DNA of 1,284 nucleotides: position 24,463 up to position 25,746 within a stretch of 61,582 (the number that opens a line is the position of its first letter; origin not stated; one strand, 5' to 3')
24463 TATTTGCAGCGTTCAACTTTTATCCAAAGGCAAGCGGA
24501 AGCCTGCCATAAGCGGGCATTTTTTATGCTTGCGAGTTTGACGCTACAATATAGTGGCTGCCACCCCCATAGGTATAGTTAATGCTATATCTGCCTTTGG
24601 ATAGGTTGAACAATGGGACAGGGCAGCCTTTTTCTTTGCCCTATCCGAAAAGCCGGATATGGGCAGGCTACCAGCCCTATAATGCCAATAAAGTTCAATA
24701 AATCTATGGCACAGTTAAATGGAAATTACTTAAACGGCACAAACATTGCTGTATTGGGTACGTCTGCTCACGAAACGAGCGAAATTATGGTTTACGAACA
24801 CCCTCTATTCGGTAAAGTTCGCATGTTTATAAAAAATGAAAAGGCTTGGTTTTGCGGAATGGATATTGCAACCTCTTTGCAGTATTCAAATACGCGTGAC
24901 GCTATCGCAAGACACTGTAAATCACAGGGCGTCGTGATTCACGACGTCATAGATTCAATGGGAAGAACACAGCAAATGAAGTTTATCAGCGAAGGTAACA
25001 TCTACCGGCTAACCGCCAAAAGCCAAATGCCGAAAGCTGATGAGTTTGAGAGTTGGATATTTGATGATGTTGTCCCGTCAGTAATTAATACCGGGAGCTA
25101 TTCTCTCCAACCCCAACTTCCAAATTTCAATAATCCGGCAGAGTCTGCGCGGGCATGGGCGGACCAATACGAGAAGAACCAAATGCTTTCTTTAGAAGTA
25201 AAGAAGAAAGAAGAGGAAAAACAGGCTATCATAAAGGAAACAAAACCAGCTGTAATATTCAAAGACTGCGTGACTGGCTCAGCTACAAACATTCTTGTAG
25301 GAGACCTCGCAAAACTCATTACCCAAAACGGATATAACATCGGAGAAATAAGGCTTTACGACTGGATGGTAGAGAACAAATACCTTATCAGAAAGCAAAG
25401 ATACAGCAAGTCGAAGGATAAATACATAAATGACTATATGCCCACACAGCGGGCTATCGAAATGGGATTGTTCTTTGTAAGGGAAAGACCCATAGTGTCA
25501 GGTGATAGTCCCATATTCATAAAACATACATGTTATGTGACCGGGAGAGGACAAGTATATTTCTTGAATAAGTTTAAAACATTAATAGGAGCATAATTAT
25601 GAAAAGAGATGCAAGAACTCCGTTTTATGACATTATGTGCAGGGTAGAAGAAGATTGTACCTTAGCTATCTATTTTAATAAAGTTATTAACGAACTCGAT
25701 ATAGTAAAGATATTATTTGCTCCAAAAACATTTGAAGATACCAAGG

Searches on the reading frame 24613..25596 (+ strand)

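Call 61: search_protein_families(library=pfam, proteins=[window:24613-25596:+], max_evalue=0.001)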
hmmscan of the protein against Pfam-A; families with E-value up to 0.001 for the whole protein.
window:24613-25596:+ (327 aa): 2 families
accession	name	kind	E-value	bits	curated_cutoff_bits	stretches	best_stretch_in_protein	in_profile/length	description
PF02498.22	Bro-N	-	8.6e-20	71.6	25.6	1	68-155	1-96/96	BRO family, N-terminal domain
PF03374.19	ANT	-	6.6e-19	68.7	25.3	1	205-322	2-106/108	Phage antirepressor protein KilAC domain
